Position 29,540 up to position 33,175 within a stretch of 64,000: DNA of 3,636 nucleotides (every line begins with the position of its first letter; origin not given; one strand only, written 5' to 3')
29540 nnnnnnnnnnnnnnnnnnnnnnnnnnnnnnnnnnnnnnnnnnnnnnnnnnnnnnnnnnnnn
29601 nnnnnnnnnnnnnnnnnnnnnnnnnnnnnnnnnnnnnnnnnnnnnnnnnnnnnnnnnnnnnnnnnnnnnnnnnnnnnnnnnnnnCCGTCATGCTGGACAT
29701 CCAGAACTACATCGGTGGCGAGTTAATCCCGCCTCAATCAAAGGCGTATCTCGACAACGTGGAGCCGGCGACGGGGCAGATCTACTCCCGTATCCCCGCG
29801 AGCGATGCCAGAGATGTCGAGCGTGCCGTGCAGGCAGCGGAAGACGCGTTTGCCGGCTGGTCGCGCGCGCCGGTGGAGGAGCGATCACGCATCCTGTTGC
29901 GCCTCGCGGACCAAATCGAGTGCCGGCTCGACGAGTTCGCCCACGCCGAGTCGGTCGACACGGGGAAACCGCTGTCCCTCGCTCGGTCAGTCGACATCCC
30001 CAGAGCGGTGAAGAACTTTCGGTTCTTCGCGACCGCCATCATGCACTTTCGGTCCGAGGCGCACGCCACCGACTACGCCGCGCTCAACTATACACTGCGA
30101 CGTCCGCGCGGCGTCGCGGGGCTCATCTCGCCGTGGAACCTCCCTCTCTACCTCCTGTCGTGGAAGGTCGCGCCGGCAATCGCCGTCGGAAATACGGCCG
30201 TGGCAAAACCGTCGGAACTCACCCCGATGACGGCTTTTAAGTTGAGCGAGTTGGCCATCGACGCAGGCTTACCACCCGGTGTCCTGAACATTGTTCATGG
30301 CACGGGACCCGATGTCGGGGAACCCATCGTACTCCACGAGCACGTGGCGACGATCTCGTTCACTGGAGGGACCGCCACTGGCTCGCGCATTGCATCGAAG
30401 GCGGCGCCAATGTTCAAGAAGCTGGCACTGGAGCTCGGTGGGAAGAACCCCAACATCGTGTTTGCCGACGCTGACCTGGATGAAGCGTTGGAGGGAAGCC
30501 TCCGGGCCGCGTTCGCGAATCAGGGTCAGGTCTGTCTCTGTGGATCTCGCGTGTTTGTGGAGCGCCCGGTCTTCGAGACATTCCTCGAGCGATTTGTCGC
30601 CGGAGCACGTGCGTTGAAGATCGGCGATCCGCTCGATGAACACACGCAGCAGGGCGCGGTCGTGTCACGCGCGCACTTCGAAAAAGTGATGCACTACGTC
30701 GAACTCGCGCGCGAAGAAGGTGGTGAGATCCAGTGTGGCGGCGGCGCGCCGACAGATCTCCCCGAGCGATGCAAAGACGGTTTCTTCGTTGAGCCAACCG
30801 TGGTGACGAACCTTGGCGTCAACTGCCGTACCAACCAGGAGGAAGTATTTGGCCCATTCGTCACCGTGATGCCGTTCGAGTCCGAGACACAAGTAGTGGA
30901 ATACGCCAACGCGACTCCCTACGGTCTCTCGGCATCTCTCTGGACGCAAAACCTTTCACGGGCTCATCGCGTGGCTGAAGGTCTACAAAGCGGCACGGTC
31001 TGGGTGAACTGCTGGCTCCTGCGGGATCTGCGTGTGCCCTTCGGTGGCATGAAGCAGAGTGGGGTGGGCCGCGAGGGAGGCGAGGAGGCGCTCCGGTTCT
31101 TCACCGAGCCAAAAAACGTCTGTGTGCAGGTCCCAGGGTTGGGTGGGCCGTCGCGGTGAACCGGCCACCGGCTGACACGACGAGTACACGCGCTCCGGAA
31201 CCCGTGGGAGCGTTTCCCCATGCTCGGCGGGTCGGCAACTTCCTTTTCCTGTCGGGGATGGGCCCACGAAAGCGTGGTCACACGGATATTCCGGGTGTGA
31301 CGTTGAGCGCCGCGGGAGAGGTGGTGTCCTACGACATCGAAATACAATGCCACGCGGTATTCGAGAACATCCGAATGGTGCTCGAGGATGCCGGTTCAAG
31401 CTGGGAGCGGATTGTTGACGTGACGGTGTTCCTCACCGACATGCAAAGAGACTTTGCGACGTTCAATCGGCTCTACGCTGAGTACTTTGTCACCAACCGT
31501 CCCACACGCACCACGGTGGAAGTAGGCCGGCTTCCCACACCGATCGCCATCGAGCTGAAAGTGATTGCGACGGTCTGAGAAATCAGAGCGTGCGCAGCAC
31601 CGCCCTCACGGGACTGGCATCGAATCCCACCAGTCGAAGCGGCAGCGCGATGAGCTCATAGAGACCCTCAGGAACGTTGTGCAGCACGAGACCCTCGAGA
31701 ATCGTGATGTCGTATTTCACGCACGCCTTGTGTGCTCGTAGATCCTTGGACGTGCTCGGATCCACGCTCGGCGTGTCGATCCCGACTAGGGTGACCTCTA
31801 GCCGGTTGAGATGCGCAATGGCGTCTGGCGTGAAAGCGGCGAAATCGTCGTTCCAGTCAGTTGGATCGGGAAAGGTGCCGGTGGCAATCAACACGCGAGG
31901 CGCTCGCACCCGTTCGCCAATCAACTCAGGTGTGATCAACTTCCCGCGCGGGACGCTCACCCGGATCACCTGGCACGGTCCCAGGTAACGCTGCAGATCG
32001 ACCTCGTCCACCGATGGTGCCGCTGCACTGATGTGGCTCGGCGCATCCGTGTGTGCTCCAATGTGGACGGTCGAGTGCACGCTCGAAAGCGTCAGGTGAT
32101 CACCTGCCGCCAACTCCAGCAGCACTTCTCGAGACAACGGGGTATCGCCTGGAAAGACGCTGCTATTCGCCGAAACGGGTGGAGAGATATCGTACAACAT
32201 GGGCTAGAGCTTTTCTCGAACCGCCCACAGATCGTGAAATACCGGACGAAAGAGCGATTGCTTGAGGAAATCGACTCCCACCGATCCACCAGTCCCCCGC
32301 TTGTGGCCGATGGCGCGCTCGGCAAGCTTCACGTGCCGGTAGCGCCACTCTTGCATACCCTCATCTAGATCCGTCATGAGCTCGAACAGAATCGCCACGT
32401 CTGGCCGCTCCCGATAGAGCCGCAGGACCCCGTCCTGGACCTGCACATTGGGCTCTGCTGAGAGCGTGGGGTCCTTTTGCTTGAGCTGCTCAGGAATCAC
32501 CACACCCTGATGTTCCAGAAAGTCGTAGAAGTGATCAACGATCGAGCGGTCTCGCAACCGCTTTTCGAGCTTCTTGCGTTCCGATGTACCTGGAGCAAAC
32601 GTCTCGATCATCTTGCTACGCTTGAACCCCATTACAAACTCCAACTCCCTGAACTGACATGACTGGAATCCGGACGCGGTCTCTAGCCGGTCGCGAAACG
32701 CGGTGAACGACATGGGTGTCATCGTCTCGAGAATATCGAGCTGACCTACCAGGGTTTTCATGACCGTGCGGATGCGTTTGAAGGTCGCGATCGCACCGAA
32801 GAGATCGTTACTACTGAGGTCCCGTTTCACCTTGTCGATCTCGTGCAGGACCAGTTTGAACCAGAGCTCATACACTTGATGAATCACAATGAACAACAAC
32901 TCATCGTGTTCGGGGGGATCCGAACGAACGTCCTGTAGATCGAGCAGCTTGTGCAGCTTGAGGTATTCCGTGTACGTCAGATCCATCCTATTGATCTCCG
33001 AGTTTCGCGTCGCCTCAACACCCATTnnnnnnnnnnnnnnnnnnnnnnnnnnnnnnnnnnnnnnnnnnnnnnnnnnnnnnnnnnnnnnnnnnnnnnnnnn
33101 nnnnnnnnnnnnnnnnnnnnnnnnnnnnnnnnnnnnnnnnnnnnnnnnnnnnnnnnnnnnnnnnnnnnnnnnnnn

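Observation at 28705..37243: Complete animal-like kynurenine to 2-aminomuconate tryptophan catabolic cluster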

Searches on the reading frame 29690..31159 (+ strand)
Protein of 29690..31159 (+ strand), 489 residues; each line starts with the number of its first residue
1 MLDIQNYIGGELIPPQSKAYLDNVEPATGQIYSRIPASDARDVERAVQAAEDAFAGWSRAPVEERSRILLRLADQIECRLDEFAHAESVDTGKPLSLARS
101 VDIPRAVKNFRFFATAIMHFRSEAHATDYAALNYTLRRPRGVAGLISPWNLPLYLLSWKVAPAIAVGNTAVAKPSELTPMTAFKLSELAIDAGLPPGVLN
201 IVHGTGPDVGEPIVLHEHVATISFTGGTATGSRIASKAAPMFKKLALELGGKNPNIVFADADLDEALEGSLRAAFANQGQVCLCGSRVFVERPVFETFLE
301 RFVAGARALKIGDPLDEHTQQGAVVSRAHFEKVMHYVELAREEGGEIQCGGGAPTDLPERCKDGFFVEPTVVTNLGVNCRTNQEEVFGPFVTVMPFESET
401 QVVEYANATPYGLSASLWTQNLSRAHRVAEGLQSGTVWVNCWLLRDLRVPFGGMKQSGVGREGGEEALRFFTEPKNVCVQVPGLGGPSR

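Call 3: search_protein_families(library=pfam, proteins=[window:29690-31159:+])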
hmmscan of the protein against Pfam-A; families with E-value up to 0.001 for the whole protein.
window:29690-31159:+ (489 aa): 1 family
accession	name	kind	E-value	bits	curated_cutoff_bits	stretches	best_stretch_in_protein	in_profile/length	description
PF00171.27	Aldedh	-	3.8e-168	560.3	23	1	16-477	5-461/461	Aldehyde dehydrogenase family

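Call 4: search_protein_families(library=ncbifam, proteins=[window:29690-31159:+])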
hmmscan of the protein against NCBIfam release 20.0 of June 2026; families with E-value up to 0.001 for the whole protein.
window:29690-31159:+ (489 aa): 41 families (the best 25 are shown)
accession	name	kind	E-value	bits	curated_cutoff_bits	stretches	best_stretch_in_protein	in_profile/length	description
TIGR03216.1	OH_muco_semi_DH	equivalog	1.4e-174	581.3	693.25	1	4-481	1-481/481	2-hydroxymuconic semialdehyde dehydrogenase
TIGR02299.1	HpaE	equivalog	2.3e-163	544.3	638.35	1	4-480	1-477/488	5-carboxymethyl-2-hydroxymuconate semialdehyde dehydrogenase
TIGR01804.1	BADH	equivalog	6e-147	489.9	668.6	1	7-474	1-466/467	betaine-aldehyde dehydrogenase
NF009725.0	PRK13252.1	equivalog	3.1e-143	477.7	593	1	4-481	7-481/488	betaine-aldehyde dehydrogenase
NF010000.0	PRK13473.1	subfamily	8.5e-138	459.9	615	1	5-480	4-473/475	aminobutyraldehyde dehydrogenase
NF050026.1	AcaldDHExaC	equivalog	3.3e-131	438.4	900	1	5-479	17-493/503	acetaldehyde dehydrogenase ExaC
NF045735.1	PaDhStyDPseudo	equivalog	4e-129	431.4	850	1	6-479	5-481/483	phenylacetaldehyde dehydrogenase StyD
NF045736.1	PaDhStyDRhodo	equivalog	2.4e-127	425.4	800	1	5-479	4-477/479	phenylacetaldehyde dehydrogenase StyD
NF042993.1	AlphKGSA_gudD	equivalog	3.9e-116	388.6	770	1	4-479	4-480/481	alpha-ketoglutaric semialdehyde dehydrogenase GucD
NF006916.0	PRK09407.1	equivalog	4e-116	388.7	521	1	19-480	34-493/526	succinic semialdehyde dehydrogenase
NF052305.1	DioxValDhHalo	equivalog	5.6e-113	378.4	750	1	4-477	5-479/483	2,5-dioxovalerate dehydrogenase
TIGR03374.1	ABALDH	equivalog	5.8e-113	378.2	909.3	1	8-463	6-455/472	aminobutyraldehyde dehydrogenase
NF007352.0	PRK09847.1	equivalog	6.9e-111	371.2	850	1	7-479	23-491/495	aldehyde dehydrogenase PuuC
TIGR01780.1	SSADH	subfamily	3.2e-109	365.8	646.35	1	24-473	2-446/448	succinate-semialdehyde dehydrogenase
NF040648.1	lactal_redase_Meth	equivalog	2.3e-104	350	650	1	19-479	12-462/463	lactaldehyde dehydrogenase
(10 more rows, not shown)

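Call 9: search_solved_structures(query=window:29690-31159:+)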
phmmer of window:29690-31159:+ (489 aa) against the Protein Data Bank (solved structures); distinct sequences matched with E-value up to 0.001: 257 (the best 60 are shown).
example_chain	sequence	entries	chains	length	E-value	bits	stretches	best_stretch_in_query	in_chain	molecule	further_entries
4u3w_A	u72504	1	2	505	3.4e-141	474.6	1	4-481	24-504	2-aminomuconate 6-semialdehyde dehydrogenase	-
7bzv_A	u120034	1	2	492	1.6e-139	469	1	4-481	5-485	2-aminomuconic 6-semialdehyde dehydrogenase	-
4npi_A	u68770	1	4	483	9.3e-139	466.5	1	4-481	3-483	2-aminomuconate 6-semialdehyde dehydrogenase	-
4i1w_A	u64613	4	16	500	9.9e-139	466.4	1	4-481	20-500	2-aminomuconate 6-semialdehyde dehydrogenase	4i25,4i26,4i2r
5kj5_A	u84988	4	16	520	5.7e-138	463.9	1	4-481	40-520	2-aminomuconate 6-semialdehyde dehydrogenase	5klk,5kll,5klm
4oe2_A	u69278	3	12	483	6.3e-138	463.7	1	4-481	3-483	2-aminomuconate 6-semialdehyde dehydrogenase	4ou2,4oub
5kln_A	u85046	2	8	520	1.5e-137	462.5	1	4-481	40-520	2-aminomuconate 6-semialdehyde dehydrogenase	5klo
4o6r_A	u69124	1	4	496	2.8e-135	455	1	4-484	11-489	Aldehyde Dehydrogenase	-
4go4_A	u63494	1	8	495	6.8e-131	440.6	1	5-482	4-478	Putative gamma-hydroxymuconic semialdehyde dehydrogenase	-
4go3_A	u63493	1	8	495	6.8e-131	440.6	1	5-482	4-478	Putative gamma-hydroxymuconic semialdehyde dehydrogenase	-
9koi_A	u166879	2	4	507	6e-118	397.9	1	6-480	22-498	NAD+ dependent aldehyde dehydrogenase ExaC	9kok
5gtk_A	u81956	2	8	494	2.7e-115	389.1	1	3-481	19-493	Betaine-aldehyde dehydrogenase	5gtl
5gt6_A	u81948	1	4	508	3e-115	389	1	3-481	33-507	Betaine-aldehyde dehydrogenase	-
1a4z_A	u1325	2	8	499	6.8e-115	387.8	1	5-483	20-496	ALDEHYDE DEHYDROGENASE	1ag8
4qf6_A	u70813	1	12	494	1.3e-114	386.8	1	3-481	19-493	Aldehyde dehydrogenase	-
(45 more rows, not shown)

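Call 74: search_solved_structures(query=window:29690-31159:+, max_evalue=1e-136, show_alignments=3)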
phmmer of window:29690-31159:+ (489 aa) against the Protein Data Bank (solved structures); distinct sequences matched with E-value up to 1e-136: 7.
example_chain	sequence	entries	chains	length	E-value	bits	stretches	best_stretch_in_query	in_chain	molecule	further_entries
4u3w_A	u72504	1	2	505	3.4e-141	474.6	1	4-481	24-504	2-aminomuconate 6-semialdehyde dehydrogenase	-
7bzv_A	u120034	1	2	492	1.6e-139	469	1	4-481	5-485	2-aminomuconic 6-semialdehyde dehydrogenase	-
4npi_A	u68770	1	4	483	9.3e-139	466.5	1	4-481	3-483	2-aminomuconate 6-semialdehyde dehydrogenase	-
4i1w_A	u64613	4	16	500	9.9e-139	466.4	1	4-481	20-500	2-aminomuconate 6-semialdehyde dehydrogenase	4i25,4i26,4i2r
5kj5_A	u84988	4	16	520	5.7e-138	463.9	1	4-481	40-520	2-aminomuconate 6-semialdehyde dehydrogenase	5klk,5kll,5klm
4oe2_A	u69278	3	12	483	6.3e-138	463.7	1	4-481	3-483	2-aminomuconate 6-semialdehyde dehydrogenase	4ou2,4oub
5kln_A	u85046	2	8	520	1.5e-137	462.5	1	4-481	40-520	2-aminomuconate 6-semialdehyde dehydrogenase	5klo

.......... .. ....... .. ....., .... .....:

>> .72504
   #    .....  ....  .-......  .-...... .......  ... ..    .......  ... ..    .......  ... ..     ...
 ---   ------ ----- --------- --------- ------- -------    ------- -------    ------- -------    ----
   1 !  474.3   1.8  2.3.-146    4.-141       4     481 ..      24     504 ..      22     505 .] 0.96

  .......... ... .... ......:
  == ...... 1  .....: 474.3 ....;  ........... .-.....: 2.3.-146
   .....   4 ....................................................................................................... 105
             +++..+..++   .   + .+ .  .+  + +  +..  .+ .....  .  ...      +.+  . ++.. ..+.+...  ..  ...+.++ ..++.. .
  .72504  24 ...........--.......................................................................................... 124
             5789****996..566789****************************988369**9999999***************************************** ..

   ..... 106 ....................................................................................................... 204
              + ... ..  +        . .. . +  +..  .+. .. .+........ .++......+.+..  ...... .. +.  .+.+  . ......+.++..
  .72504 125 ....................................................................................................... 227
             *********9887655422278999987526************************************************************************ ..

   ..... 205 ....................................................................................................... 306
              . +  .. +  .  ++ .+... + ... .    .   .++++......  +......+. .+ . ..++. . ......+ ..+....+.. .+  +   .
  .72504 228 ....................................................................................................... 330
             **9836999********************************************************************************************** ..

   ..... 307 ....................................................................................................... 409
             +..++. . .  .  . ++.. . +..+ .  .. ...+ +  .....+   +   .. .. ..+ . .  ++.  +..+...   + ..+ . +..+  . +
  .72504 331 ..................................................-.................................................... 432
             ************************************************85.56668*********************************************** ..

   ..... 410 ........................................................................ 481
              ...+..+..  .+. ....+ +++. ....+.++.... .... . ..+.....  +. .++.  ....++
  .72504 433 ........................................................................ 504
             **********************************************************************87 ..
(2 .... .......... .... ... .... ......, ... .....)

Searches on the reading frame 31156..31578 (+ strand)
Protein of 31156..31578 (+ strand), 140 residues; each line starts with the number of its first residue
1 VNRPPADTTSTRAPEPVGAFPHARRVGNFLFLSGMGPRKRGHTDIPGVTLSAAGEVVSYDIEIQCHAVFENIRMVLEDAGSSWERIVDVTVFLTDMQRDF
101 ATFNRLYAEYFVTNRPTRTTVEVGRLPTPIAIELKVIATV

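Call 3: search_protein_families(library=pfam, proteins=[window:31156-31578:+])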
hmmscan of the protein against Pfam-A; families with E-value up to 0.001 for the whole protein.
window:31156-31578:+ (140 aa): 1 family
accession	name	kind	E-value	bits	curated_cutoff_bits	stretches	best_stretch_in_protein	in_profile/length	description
PF01042.26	Ribonuc_L-PSP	-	3.8e-28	98.4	27.3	1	12-140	3-121/121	Endoribonuclease L-PSP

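Call 4: search_protein_families(library=ncbifam, proteins=[window:31156-31578:+])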
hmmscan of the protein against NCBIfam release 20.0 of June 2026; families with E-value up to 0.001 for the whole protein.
window:31156-31578:+ (140 aa): 3 families
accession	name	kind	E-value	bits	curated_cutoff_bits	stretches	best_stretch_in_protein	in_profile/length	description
TIGR00004.1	TIGR00004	subfamily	2.5e-28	98.8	106.25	1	10-139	6-124/125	Rid family detoxifying hydrolase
NF008490.0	PRK11401.1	equivalog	3.7e-14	52.7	222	1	12-138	9-125/129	enamine/imine deaminase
TIGR03610.1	RutC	equivalog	3.3e-12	46.6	169.1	1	56-139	42-125/127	pyrimidine utilization protein C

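Call 12: search_solved_structures(query=window:31156-31578:+)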
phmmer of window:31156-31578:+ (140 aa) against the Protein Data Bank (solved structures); distinct sequences matched with E-value up to 0.001: 51.
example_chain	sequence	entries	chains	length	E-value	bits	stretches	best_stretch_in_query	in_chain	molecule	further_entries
2dyy_A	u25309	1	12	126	1.2e-24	90.1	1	11-138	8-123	UPF0076 protein PH0854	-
6izh_A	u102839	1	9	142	3e-23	85.6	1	14-138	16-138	2-aminomuconate deaminase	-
1qd9_A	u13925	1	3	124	3.8e-23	85.2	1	48-140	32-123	PURINE REGULATORY PROTEIN YABJ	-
5y6u_A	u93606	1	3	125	3.8e-23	85.2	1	48-140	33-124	YabJ protein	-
7cd2_A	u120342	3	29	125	1e-22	83.8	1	48-140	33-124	YabJ protein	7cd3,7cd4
5yu2_A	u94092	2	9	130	3.8e-21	78.8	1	10-138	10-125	Translation initiation inhibitor homologue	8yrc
2csl_A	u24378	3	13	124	2.4e-20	76.2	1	10-138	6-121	protein translation initiation inhibitor | translation initiation inhibitor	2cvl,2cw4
1x25_A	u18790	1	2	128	1.1e-19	74.1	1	10-138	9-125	Hypothetical UPF0076 protein ST0811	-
1xrg_A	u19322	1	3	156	1.7e-19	73.4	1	10-138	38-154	Putative translation initiation inhibitor, yjgF family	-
3l7q_A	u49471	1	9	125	4e-19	72.2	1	11-139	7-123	Putative translation initiation inhibitor, aldR regulator-like protein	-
8v8r_A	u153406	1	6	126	9.4e-19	71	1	11-139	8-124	Enamine/imine deaminase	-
1jd1_A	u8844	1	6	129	8.8e-18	67.9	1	12-138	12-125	HYPOTHETICAL 13.9 KDA PROTEIN IN FCY2-PET117 INTERGENIC REGION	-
3quw_A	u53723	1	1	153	7.8e-17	64.8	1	11-138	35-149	Protein MMF1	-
2b33_A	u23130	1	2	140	2.6e-16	63.1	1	10-138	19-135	protein synthesis inhibitor, putative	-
5hp7_A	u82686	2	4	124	2.3e-15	60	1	10-139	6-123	Reactive Intermediate Deaminase A, chloroplastic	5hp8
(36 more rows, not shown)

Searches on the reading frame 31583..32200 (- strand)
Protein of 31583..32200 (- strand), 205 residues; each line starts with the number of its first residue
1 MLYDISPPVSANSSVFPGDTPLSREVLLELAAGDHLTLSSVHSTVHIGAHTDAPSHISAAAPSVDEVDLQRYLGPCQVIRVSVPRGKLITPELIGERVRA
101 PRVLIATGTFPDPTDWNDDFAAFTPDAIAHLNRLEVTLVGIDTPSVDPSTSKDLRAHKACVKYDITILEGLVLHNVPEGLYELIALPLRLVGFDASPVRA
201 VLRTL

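Call 3: search_protein_families(library=pfam, proteins=[window:31583-32200:-])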
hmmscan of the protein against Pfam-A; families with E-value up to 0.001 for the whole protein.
window:31583-32200:- (205 aa): 1 family
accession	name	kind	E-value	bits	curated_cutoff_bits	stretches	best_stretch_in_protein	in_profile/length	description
PF04199.19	Cyclase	-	3.7e-17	63.3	23.1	1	3-148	1-142/142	Putative cyclase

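Call 4: search_protein_families(library=ncbifam, proteins=[window:31583-32200:-])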
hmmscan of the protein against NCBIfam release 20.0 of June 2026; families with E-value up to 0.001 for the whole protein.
window:31583-32200:- (205 aa): 1 family
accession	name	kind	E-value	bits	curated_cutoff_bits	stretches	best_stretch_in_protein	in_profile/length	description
TIGR03035.1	trp_arylform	equivalog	4.2e-61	206.5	223.05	1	2-205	2-206/206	arylformamidase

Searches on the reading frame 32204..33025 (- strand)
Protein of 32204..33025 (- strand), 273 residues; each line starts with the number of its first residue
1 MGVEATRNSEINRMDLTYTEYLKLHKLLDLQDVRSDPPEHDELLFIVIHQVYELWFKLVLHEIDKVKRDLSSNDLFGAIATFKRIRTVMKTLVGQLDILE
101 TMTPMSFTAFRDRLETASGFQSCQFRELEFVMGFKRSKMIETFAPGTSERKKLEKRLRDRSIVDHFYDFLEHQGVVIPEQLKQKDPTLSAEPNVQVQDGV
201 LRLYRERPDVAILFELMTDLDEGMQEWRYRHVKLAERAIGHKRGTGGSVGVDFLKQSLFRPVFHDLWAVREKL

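Call 3: search_protein_families(library=pfam, proteins=[window:32204-33025:-])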
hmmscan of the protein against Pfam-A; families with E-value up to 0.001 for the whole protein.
window:32204-33025:- (273 aa): 1 family
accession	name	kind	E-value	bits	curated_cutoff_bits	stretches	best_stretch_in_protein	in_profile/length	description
PF03301.18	Trp_dioxygenase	-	1.6e-56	192.6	34.9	2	9-172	8-184/346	Tryptophan 2,3-dioxygenase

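Call 4: search_protein_families(library=ncbifam, proteins=[window:32204-33025:-])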
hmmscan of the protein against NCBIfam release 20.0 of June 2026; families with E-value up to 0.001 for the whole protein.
window:32204-33025:- (273 aa): 1 family
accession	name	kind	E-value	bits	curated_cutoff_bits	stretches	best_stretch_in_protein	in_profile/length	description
TIGR03036.1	trp_2_3_diox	equivalog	6.1e-72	242.2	390.7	1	15-273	5-264/264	tryptophan 2,3-dioxygenase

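Call 31: search_solved_structures(query=window:32204-33025:-, max_evalue=1e-10)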
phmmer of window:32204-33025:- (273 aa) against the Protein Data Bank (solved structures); distinct sequences matched with E-value up to 1e-10: 15.
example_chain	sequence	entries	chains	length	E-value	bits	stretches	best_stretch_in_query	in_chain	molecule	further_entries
2nox_A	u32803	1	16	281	2.8e-48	167.8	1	14-271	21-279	Tryptophan 2,3-dioxygenase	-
2nw7_A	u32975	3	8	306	6.8e-48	166.6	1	16-271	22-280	Tryptophan 2,3-dioxygenase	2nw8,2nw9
1yw0_A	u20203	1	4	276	4e-47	164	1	17-271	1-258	tryptophan 2,3-dioxygenase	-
7p46_A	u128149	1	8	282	8.9e-47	162.9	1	16-271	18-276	Tryptophan 2,3-dioxygenase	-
3e08_A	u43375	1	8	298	1.1e-46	162.6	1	16-271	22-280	Tryptophan 2,3-dioxygenase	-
3bk9_A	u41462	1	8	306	1.6e-46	162.1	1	16-271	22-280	Tryptophan 2,3-dioxygenase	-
4pw8_A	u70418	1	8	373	4.1e-36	128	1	12-136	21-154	Tryptophan 2,3-dioxygenase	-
5ti9_A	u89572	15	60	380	4.3e-36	127.9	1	12-136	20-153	Tryptophan 2,3-dioxygenase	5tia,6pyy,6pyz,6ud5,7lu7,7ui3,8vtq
6vbn_A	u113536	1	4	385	4.6e-36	127.8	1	12-136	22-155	Tryptophan 2,3-dioxygenase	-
6a4i_A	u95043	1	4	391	4.8e-36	127.7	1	12-136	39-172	Tryptophan 2,3-dioxygenase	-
9ezj_A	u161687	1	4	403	5.3e-36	127.6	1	12-136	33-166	Tryptophan 2,3-dioxygenase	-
8qv7_A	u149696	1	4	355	1.7e-35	125.9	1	16-136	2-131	Tryptophan 2,3-dioxygenase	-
8r5q_A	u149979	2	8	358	1.8e-35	125.9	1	16-136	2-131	Tryptophan 2,3-dioxygenase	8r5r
9esd_A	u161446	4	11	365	1.4e-33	119.6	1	17-137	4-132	Tryptophan 2,3-dioxygenase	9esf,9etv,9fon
4hka_A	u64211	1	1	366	1.8e-33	119.3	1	18-137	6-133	Tryptophan 2,3-dioxygenase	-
